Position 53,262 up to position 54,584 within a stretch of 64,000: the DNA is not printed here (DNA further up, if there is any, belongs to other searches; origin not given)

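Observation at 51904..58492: MarR-linked operon resembling a DHAP-shunt nucleoside salvage pathway re-tooled for a hydrophobic substrate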

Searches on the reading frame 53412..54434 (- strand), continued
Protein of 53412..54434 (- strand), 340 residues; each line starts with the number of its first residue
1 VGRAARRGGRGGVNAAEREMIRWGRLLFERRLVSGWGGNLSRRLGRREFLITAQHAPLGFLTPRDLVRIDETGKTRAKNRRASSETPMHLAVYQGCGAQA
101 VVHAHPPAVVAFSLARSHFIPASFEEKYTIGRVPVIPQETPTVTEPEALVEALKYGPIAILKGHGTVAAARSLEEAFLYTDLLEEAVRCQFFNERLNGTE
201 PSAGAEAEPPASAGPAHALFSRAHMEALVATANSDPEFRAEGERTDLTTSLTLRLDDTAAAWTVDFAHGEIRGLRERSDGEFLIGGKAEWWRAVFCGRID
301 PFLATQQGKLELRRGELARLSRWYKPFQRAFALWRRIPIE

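Call 46: search_protein_families(library=pfam, proteins=[L061:4142-5230:+, L061:5235-6005:+, L061:6005-6397:+, L061:6397-7308:+, L061:10160-11092:+, L061:11121-12599:+, L052:5056-5499:+, L052:9975-11405:+, L052:13009-14037:+, L031:2679-3665:-], max_evalue=0.001)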
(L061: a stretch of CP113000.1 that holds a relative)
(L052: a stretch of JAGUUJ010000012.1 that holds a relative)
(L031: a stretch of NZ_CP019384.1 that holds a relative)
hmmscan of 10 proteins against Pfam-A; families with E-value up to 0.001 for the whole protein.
L061:4142-5230:+ (363 aa): 1 family
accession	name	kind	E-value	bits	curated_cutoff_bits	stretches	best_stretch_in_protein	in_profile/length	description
PF07690.21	MFS_1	-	2.4e-37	129.1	33.4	1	3-327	8-346/347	Major Facilitator Superfamily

L061:5235-6005:+ (257 aa): 4 families
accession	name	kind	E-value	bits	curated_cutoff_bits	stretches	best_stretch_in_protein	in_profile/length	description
PF00106.31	adh_short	-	4.8e-51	173.5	26.6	1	7-200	1-191/195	short chain dehydrogenase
PF13561.12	adh_short_C2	-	1.5e-34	120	27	1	13-201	1-186/236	Enoyl-(Acyl carrier protein) reductase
PF08659.16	KR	-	1.3e-09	38.7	22.6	1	8-126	2-123/180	KR domain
PF23441.1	SDR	-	7.7e-05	22.6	27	1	7-198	8-201/258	SDR-like rossmann domain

L061:6005-6397:+ (131 aa): 0 families

L061:6397-7308:+ (304 aa): 1 family
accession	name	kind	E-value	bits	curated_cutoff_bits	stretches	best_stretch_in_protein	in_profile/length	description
PF04909.20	Amidohydro_2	-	2.7e-24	86.9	26.4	1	3-296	1-282/289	Amidohydrolase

L061:10160-11092:+ (311 aa): 2 families
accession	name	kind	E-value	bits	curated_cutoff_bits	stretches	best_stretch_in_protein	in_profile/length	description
PF17131.11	LolA_like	-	1.1e-26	94.1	30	1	112-308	4-184/184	Outer membrane lipoprotein-sorting protein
PF07044.18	DUF1329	-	1.3e-15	58.1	23.1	1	105-284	135-339/368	Protein of unknown function (DUF1329)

L061:11121-12599:+ (493 aa): 1 family
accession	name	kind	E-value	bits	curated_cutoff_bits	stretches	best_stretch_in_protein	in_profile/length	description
PF06980.17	DUF1302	-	1.9e-18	67.2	23.2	1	47-493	70-541/541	Protein of unknown function (DUF1302)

L052:5056-5499:+ (148 aa): 2 families
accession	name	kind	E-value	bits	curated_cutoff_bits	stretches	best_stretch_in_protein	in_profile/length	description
PF10604.15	Polyketide_cyc2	-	8e-08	33.1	27.4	1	6-141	6-142/142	Polyketide cyclase / dehydrase and lipid transport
PF03364.25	Polyketide_cyc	-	6.2e-07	30.2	23.4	1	10-136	1-125/126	Polyketide cyclase / dehydrase and lipid transport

L052:9975-11405:+ (477 aa): 2 families
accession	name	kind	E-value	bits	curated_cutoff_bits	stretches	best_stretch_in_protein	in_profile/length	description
PF00171.27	Aldedh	-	1.1e-168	562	23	1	3-459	9-461/461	Aldehyde dehydrogenase family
PF05893.19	LuxC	-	2.5e-05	23.8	21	1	121-277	86-244/401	Acyl-CoA reductase (LuxC)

L052:13009-14037:+ (343 aa): 2 families
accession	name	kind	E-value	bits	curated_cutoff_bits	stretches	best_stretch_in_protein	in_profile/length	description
PF04055.27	Radical_SAM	-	1.4e-17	64.8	29.5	1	105-264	1-155/166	Radical SAM superfamily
PF21016.3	RlmN_N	-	8.1e-17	61.2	24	1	4-62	2-60/60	Ribosomal RNA large subunit methyltransferase N-terminal domain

L031:2679-3665:- (328 aa): 0 families

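Call 53: search_protein_families(library=ncbifam, proteins=[L031:11702-13171:+, L079:6870-8426:+, L031:10016-11518:+, L061:6397-7308:+, L061:5235-6005:+, L061:6005-6397:+, L031:4576-6126:+, L031:6603-7334:+, L052:5056-5499:+], max_evalue=0.00001)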
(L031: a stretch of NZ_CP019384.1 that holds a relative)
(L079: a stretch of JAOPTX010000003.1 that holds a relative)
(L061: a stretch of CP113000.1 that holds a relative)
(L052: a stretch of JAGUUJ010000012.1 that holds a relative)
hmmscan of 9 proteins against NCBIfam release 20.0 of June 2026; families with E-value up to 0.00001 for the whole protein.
L031:11702-13171:+ (490 aa): 18 families
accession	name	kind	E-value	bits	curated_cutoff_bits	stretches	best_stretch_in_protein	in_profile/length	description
TIGR02026.1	BchE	equivalog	5.1e-59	200.4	481.35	1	21-436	19-417/497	magnesium-protoporphyrin IX monomethyl ester anaerobic oxidative cyclase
TIGR03471.1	HpnJ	equivalog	2.3e-49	168.6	577.6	1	45-460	50-446/472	hopanoid biosynthesis associated radical SAM protein HpnJ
NF038361.1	rSAM_Sden_1168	equivalog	1.3e-37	129.6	575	1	53-407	128-478/560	Sden_1168 family B12-binding radical SAM P-methyltransferase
TIGR04479.1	bcpD_PhpK_rSAM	subfamily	9.6e-35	119.9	600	1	86-401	126-430/504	PhpK family radical SAM P-methyltransferase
NF050148.1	rSAM_ApyD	equivalog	2.1e-31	109.1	750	1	89-402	92-393/645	RiPP biosynthesis radical SAM protein ApyD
TIGR04367.1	HpnR_B12_rSAM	equivalog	6.6e-30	104.1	650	1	62-428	57-395/490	hopanoid C-3 methylase HpnR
TIGR04072.2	rSAM_ladder_B12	equivalog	8.9e-29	100.4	360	1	83-426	82-396/443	lipid biosynthesis B12-binding/radical SAM protein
TIGR04385.1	B12_rSAM_cofa1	equivalog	2.9e-24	86.1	450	1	82-380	81-364/438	B12 lower ligand biosynthesis radical SAM protein BzaD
TIGR03975.1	rSAM_ocin_1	subfamily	7.9e-24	84.1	281.85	1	90-369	147-419/606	RiPP maturation radical SAM C-methyltransferase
NF033712.0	B12_rSAM_KedN5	subfamily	7.9e-22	77.2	700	1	86-268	77-253/624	KedN5 family methylcobalamin-dependent radical SAM C-methyltransferase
NF033070.1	rSAM_AprD4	equivalog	5.8e-18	65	500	1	168-438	161-423/456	AprD4 family radical SAM diol-dehydratase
TIGR04014.1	B12_SAM_MJ_0865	equivalog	1.5e-17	63.5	360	1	99-404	67-360/434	methyl-coenzyme M reductase glutamine C-methyltransferase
TIGR04013.1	B12_SAM_MJ_1487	hypoth_equivalog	7.5e-16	57.9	251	1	87-218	56-167/382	TIGR04013 family B12-binding domain/radical SAM domain-containing protein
TIGR04190.1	B12_SAM_Ta0216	equivalog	1.4e-15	56.9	500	1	89-380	98-394/554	TIGR04190 family B12-binding domain/radical SAM domain protein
TIGR04295.1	B12_rSAM_oligo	hypoth_equivalog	2e-14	53.1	400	1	38-400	38-382/422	TIGR04295 family B12-binding domain-containing radical SAM protein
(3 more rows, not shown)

L079:6870-8426:+ (519 aa): 18 families
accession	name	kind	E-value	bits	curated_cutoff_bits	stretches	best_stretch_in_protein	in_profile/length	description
TIGR02026.1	BchE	equivalog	5.9e-65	220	481.35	1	23-464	2-429/497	magnesium-protoporphyrin IX monomethyl ester anaerobic oxidative cyclase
TIGR03471.1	HpnJ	equivalog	1e-34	120.3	577.6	1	105-475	79-445/472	hopanoid biosynthesis associated radical SAM protein HpnJ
NF038361.1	rSAM_Sden_1168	equivalog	2.5e-31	108.9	575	1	20-427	62-478/560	Sden_1168 family B12-binding radical SAM P-methyltransferase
NF050148.1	rSAM_ApyD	equivalog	1.3e-29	103.1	750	1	109-422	92-393/645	RiPP biosynthesis radical SAM protein ApyD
TIGR03975.1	rSAM_ocin_1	subfamily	2.1e-27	95.9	281.85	1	76-398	119-428/606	RiPP maturation radical SAM C-methyltransferase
TIGR04479.1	bcpD_PhpK_rSAM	subfamily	5.1e-25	87.8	600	1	108-425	128-434/504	PhpK family radical SAM P-methyltransferase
TIGR04367.1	HpnR_B12_rSAM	equivalog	2.2e-21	76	650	1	49-444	28-395/490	hopanoid C-3 methylase HpnR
TIGR04385.1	B12_rSAM_cofa1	equivalog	1.1e-20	74.2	450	1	48-400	25-364/438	B12 lower ligand biosynthesis radical SAM protein BzaD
TIGR04072.2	rSAM_ladder_B12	equivalog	4.9e-20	71.6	360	1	49-400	24-349/443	lipid biosynthesis B12-binding/radical SAM protein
NF033712.0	B12_rSAM_KedN5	subfamily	2.1e-18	65.9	700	1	109-390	80-360/624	KedN5 family methylcobalamin-dependent radical SAM C-methyltransferase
TIGR04013.1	B12_SAM_MJ_1487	hypoth_equivalog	4.2e-18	65.3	251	1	111-256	60-180/382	TIGR04013 family B12-binding domain/radical SAM domain-containing protein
TIGR04014.1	B12_SAM_MJ_0865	equivalog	9.3e-16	57.6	360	1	97-425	46-361/434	methyl-coenzyme M reductase glutamine C-methyltransferase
NF040542.1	rSAM_RCCLKC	equivalog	1.5e-15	57.3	450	1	112-380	70-330/423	arsinothricin biosynthesis radical SAM protein ArsL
NF040546.1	rSAM_CUAEP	equivalog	2e-12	46.5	500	1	110-432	67-380/468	CUAEP/CCAEP-tail radical SAM (seleno)protein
NF033070.1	rSAM_AprD4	equivalog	3.8e-10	39.2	500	1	172-459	147-428/456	AprD4 family radical SAM diol-dehydratase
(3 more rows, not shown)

L031:10016-11518:+ (501 aa): 44 families (the best 25 are shown)
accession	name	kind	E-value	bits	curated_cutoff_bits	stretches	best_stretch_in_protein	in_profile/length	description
TIGR01804.1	BADH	equivalog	4.3e-166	553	668.6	1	16-481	1-467/467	betaine-aldehyde dehydrogenase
NF045736.1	PaDhStyDRhodo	equivalog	2.3e-158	527.7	800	1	13-485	3-477/479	phenylacetaldehyde dehydrogenase StyD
NF009725.0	PRK13252.1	equivalog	3.4e-154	513.9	593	1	9-488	3-482/488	betaine-aldehyde dehydrogenase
NF010000.0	PRK13473.1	subfamily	5.9e-149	496.7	615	1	11-486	1-473/475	aminobutyraldehyde dehydrogenase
NF045735.1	PaDhStyDPseudo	equivalog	5e-143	477.2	850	1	13-484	3-480/483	phenylacetaldehyde dehydrogenase StyD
TIGR02299.1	HpaE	equivalog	5.4e-139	463.9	638.35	1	15-487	3-478/488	5-carboxymethyl-2-hydroxymuconate semialdehyde dehydrogenase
NF050026.1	AcaldDHExaC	equivalog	2.2e-132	442.2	900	1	11-486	14-494/503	acetaldehyde dehydrogenase ExaC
NF007352.0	PRK09847.1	equivalog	4.3e-132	441.1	850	1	11-487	18-493/495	aldehyde dehydrogenase PuuC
TIGR03216.1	OH_muco_semi_DH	equivalog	8.5e-128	427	693.25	1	14-485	2-479/481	2-hydroxymuconic semialdehyde dehydrogenase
NF042993.1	AlphKGSA_gudD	equivalog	8e-122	407.4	770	1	12-485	3-480/481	alpha-ketoglutaric semialdehyde dehydrogenase GucD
TIGR04284.1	aldehy_Rv0768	hypoth_equivalog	1.6e-121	406.6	775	1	14-483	2-476/480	aldehyde dehydrogenase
NF052305.1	DioxValDhHalo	equivalog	2.8e-116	389.3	750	1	12-483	4-479/483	2,5-dioxovalerate dehydrogenase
NF006916.0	PRK09407.1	equivalog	3.3e-114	382.4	521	1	23-484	29-491/526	succinic semialdehyde dehydrogenase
NF040648.1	lactal_redase_Meth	equivalog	3.6e-114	382.3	650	1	15-484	1-461/463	lactaldehyde dehydrogenase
TIGR01780.1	SSADH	subfamily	5.1e-114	381.6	646.35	1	33-481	2-448/448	succinate-semialdehyde dehydrogenase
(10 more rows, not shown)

L061:6397-7308:+ (304 aa): 0 families

L061:5235-6005:+ (257 aa): 217 families (the best 25 are shown)
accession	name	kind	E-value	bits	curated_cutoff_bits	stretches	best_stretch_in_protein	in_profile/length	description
NF005806.0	PRK07666.1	equivalog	3.8e-47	160.6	286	1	1-226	2-224/239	3-ketoacyl-ACP reductase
NF005672.0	PRK07454.1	equivalog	3.2e-42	144.4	234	1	5-228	5-226/241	SDR family oxidoreductase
NF005594.0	PRK07326.1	equivalog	4.3e-41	141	271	1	2-236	2-229/237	SDR family oxidoreductase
NF004825.0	PRK06181.1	equivalog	4.6e-40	137.6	215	1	1-197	1-194/268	SDR family oxidoreductase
NF005559.1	PRK07231.1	subfamily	1.5e-39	136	215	1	4-205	2-200/249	glucose 1-dehydrogenase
NF004198.0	PRK05653.1-3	equivalog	4.2e-38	131.2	296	1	1-201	2-199/248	3-oxoacyl-ACP reductase FabG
NF005878.0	PRK07825.1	subfamily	5.9e-38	130.8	287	1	4-222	7-216/278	short chain dehydrogenase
NF005495.0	PRK07109.1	subfamily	7.5e-38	130.6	264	1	4-198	6-199/334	SDR family oxidoreductase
TIGR01830.1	3oxo_ACP_reduc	equivalog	1.1e-37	130.1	297.75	1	9-203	1-193/239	3-oxoacyl-[acyl-carrier-protein] reductase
NF006070.0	PRK08213.1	subfamily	7.8e-37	127.2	279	1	4-199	10-207/259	gluconate 5-dehydrogenase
NF004792.0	PRK06139.1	equivalog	2.1e-36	125.6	308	1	4-193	6-193/327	SDR family oxidoreductase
NF009093.0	PRK12429.1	subfamily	2.1e-35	122.3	258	1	4-198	3-194/259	3-hydroxybutyrate dehydrogenase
NF004521.0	PRK05866.1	equivalog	6e-35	120.8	368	1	4-193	38-227/294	SDR family oxidoreductase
NF005881.0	PRK07832.1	equivalog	6.9e-35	120.6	296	1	3-223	6-225/287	SDR family oxidoreductase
TIGR01963.1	PHB_DH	subfamily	1e-34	119.9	307.05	1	7-219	2-210/255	3-hydroxybutyrate dehydrogenase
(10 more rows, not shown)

L061:6005-6397:+ (131 aa): 0 families

L031:4576-6126:+ (517 aa): 107 families (the best 25 are shown)
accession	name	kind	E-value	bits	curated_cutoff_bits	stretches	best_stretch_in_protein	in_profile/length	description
NF004837.0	PRK06187.1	subfamily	5.2e-134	447.4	476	1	10-509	7-521/531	long-chain-fatty-acid--CoA ligase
NF006182.0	PRK08316.1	subfamily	1e-115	387.2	663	1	8-509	8-516/523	fatty acyl-CoA synthetase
NF005307.0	PRK06839.1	equivalog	3.5e-100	336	748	1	11-508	2-491/496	o-succinylbenzoate--CoA ligase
NF006181.0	PRK08314.1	subfamily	6.9e-100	334.9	705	2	140-510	178-554/563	long-chain-fatty-acid--CoA ligase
NF009233.0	PRK12583.1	subfamily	1.7e-98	330.5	832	1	6-511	13-551/558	fatty acid CoA ligase family protein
NF052269.1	Staph_lig_FadD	equivalog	2.4e-96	323.1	650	1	19-508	8-491/499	long-chain-fatty-acid--CoA ligase FadD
NF005801.1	PRK07656.1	equivalog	1.8e-94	317.2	657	1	13-507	3-500/500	FadD3 family acyl-CoA ligase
NF004808.0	PRK06155.1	equivalog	1.1e-93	314.3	722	1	9-511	19-523/542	ATP-dependent acyl-CoA ligase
NF002966.0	PRK03640.1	equivalog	2.1e-89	300.3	556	1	17-509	8-479/483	o-succinylbenzoate--CoA ligase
TIGR03098.1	ligase_PEP_1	hypoth_equivalog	3.4e-88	296.3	592.35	1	13-508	2-516/517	acyl-CoA ligase (AMP-forming), exosortase A system-associated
NF005676.0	PRK07470.1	equivalog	1e-87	295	774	1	16-512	25-531/544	acyl-CoA synthetase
NF005947.1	PRK08008.1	equivalog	2.9e-87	293.4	651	1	8-506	4-517/518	crotonobetaine/carnitine-CoA ligase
NF005857.1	PRK07786.1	exception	1.3e-86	291.2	733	1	19-508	17-510/513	fatty-acid--CoA ligase FadD5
NF004822.0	PRK06178.1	equivalog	2e-85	287.5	782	1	13-509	39-566/571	acyl-CoA synthetase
NF004114.0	PRK05605.1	equivalog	2.5e-85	287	766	2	152-509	202-568/575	long-chain-fatty-acid--CoA ligase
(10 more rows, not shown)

L031:6603-7334:+ (244 aa): 15 families
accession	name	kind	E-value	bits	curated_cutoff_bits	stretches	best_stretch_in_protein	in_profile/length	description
TIGR01718.1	Uridine-psphlse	equivalog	2e-31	109.2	280.3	1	18-244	6-244/245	uridine phosphorylase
NF004489.0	PRK05819.1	subfamily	4.3e-29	101.4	230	1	17-219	7-212/236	DeoD-type purine-nucleoside phosphorylase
TIGR00107.1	deoD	equivalog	1.1e-28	100.3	232.25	1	17-219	3-208/232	purine-nucleoside phosphorylase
NF008383.0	PRK11178.1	equivalog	4.7e-26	91.6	262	1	25-244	20-252/254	uridine phosphorylase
NF009914.0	PRK13374.1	subfamily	5.6e-25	88.3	338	1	16-218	6-211/235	DeoD-type purine-nucleoside phosphorylase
NF004079.0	PRK05584.1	equivalog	2.4e-15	56.7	169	1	27-213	4-199/232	5'-methylthioadenosine/adenosylhomocysteine nucleosidase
NF005500.0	PRK07115.1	equivalog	6.9e-15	55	264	1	70-215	68-214/261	AMP nucleosidase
TIGR03468.1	HpnG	hypoth_equivalog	5.9e-14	52.1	187.1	1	79-214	34-158/212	hopanoid-associated phosphorylase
TIGR01704.1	MTA_SAH-Nsdase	equivalog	2.1e-12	47.1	73.8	1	31-225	6-208/229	5'-methylthioadenosine/S-adenosylhomocysteine nucleosidase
TIGR01721.1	AMN-like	hypoth_equivalog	2.7e-11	43.1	307.2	1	75-213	70-210/269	AMP nucleosidase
TIGR01717.1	AMP-nucleosdse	equivalog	6.8e-09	35.1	364.7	1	54-243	254-455/478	AMP nucleosidase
NF005476.0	PRK07077.1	equivalog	1.7e-08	34.1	215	1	83-212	46-171/243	phosphorylase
NF006142.0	PRK08292.1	equivalog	2.4e-07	30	307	1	80-242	293-468/492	AMP nucleosidase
NF011286.0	PRK14697.1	equivalog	1.1e-06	28.4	260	1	56-213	33-196/233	bifunctional 5'-methylthioadenosine/S-adenosylhomocysteine nucleosidase/phosphatase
NF005213.0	PRK06698.1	equivalog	6.7e-06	25.1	768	1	56-213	33-196/459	bifunctional 5'-methylthioadenosine/S-adenosylhomocysteine nucleosidase/phosphatase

L052:5056-5499:+ (148 aa): 0 families

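Call 70: search_protein_families(library=pfam, proteins=[P0279], max_evalue=0.001)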
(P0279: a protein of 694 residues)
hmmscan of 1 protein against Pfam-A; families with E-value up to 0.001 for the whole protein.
P0279 (694 aa): 5 families
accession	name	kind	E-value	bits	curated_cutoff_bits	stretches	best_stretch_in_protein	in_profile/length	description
PF19864.5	Radical_SAM_N2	-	7.5e-64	214.2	29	1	56-206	1-151/151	Radical SAM proteins, N-terminal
PF00596.27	Aldolase_II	-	4e-26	92.5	22.2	1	368-499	43-182/183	Class II Aldolase and Adducin N-terminal domain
PF04055.27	Radical_SAM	-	4e-15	56.8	29.5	1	247-375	1-130/166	Radical SAM superfamily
PF02036.22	SCP2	-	1.1e-05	26.2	21.3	1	533-625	1-91/101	SCP-2 sterol transfer family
PF02310.24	B12-binding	-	0.00076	19.7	32.1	0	97-176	44-120/121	B12 binding domain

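Call 74: search_protein_families(library=pfam, proteins=[L038:5509-6717:-, L038:6868-8628:-, L038:8486-8941:+, L038:10182-11180:+, L038:11252-11755:+, L038:12267-13046:-, L038:13039-13776:-, L038:13891-14832:-, L038:3654-4496:-], max_evalue=0.001)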
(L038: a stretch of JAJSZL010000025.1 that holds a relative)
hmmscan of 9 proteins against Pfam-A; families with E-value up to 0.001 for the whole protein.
L038:5509-6717:- (402 aa): 9 families
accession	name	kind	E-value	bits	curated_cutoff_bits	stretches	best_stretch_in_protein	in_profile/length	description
PF10609.15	ParA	-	2.8e-97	325.4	27.1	1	30-276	2-245/246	NUBPL iron-transfer P-loop NTPase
PF01656.29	CbiA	-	1.5e-13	51.2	25.4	1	34-254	1-124/125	CobQ/CobB/MinD/ParA nucleotide binding domain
PF13614.12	AAA_31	-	2.4e-11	44.3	27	1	35-196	5-170/177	AAA domain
PF02374.21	ArsA_ATPase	-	1.9e-09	37.6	24.3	1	33-114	2-73/305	Anion-transporting ATPase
PF09140.17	MipZ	-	2.9e-08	33.8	20.7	1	34-182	3-135/262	ATPase MipZ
PF00142.24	Fer4_NifH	-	4.7e-06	26.7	25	0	36-69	4-37/271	4Fe-4S iron sulfur cluster binding proteins, NifH/frxC family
PF20720.3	nSTAND3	-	0.00013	22.1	27.2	1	31-63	16-48/155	Novel STAND NTPase 3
PF13500.12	AAA_26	-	0.0005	20.4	27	0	33-65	2-34/198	AAA domain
PF03308.22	MeaB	-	0.00066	19.2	23.1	0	35-70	36-71/273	Methylmalonyl Co-A mutase-associated GTPase MeaB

L038:6868-8628:- (586 aa): 1 family
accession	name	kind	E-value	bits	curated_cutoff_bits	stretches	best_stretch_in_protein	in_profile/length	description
PF00496.27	SBP_bac_5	-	1.5e-99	334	32.4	1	126-487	2-358/368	Bacterial extracellular solute-binding proteins, family 5 Middle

L038:8486-8941:+ (152 aa): 2 families
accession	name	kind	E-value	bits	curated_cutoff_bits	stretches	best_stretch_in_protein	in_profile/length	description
PF03330.24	DPBB_1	-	8.5e-31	106.5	28.8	1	58-145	3-82/83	Lytic transglycolase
PF20487.3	DUF6726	-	1.4e-05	25.4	27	1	2-43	4-44/58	Family of unknown function (DUF6726)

L038:10182-11180:+ (333 aa): 8 families
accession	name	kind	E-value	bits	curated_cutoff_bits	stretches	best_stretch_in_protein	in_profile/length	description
PF00158.32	Sigma54_activat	-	4.5e-66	222.1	20.2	1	16-181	2-167/168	Sigma-54 interaction domain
PF14532.12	Sigma54_activ_2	-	6.4e-24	85.2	25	1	18-186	3-138/138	Sigma-54 interaction domain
PF25601.1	AAA_lid_14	-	4e-19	68.6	27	1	187-252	1-66/87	AAA+ ATPase lid domain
PF02954.25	HTH_8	-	2.4e-10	40.4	22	1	291-328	3-40/42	Bacterial regulatory protein, Fis family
PF07728.20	AAA_5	-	3.8e-07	30.6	22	1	39-158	2-124/139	AAA domain (dynein-related subfamily)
PF01078.27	Mg_chelatase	-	1.3e-06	28.4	20.3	0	94-156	93-157/207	Magnesium chelatase, subunit ChlI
PF00004.35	AAA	-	0.0001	23.2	21.2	1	39-158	1-111/131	ATPase family associated with various cellular activities (AAA)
PF07724.20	AAA_2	-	0.00019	22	27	1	39-164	6-132/166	AAA domain (Cdc48 subfamily)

L038:11252-11755:+ (168 aa): 1 family
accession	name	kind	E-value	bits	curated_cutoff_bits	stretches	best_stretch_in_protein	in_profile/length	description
PF00990.26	GGDEF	-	3.8e-13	50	23.8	1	57-157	57-160/161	Diguanylate cyclase, GGDEF domain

L038:12267-13046:- (259 aa): 1 family
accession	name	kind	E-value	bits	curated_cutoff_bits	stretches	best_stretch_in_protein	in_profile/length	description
PF00795.27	CN_hydrolase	-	8.7e-50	169.9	23.2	1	3-239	1-253/256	Carbon-nitrogen hydrolase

L038:13039-13776:- (245 aa): 2 families
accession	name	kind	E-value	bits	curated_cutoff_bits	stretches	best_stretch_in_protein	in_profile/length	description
PF18912.6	DZR_2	-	2.4e-11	43.7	27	1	12-71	1-56/56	Double zinc ribbon domain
PF00156.33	Pribosyltran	-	3.3e-06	26.9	26.3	1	146-240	39-125/158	Phosphoribosyl transferase domain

L038:13891-14832:- (313 aa): 1 family
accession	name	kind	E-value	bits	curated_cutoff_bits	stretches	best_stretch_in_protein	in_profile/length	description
PF00990.26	GGDEF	-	9.4e-15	55.2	23.8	1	132-227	5-104/161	Diguanylate cyclase, GGDEF domain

L038:3654-4496:- (280 aa): 12 families
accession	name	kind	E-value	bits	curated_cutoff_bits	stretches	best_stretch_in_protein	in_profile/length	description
PF01656.29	CbiA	-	1.1e-15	58.1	25.4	1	2-254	1-124/125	CobQ/CobB/MinD/ParA nucleotide binding domain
PF10609.15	ParA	-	2.3e-13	50.6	27.1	1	1-44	5-51/246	NUBPL iron-transfer P-loop NTPase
PF00037.32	Fer4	-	8.1e-12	44.9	21.1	2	90-111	3-24/24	4Fe-4S binding domain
PF13614.12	AAA_31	-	7.9e-08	32.9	27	1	1-34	3-39/177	AAA domain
PF13237.11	Fer4_10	-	3.2e-07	30.6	25.5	1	60-106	3-53/53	4Fe-4S dicluster domain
PF12837.12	Fer4_6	-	3.2e-05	24.1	25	0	89-110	3-24/24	4Fe-4S binding domain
PF14697.11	Fer4_21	-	3.9e-05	24.1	35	1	61-110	3-57/59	4Fe-4S dicluster domain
PF12838.12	Fer4_7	-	4.9e-05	24.1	27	1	65-109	1-52/52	4Fe-4S dicluster domain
PF13484.11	Fer4_16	-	5e-05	24.4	30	0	95-115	2-21/66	4Fe-4S double cluster binding domain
PF13187.11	Fer4_9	-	7.9e-05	23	27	0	65-110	1-52/52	4Fe-4S dicluster domain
PF25160.1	LdpA_Fe-S-bd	-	0.00011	22.4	27.6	1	69-113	6-46/49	LdpA Fe-S cluster-binding domain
PF09140.17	MipZ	-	0.00088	19.1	20.7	0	1-61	2-67/262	ATPase MipZ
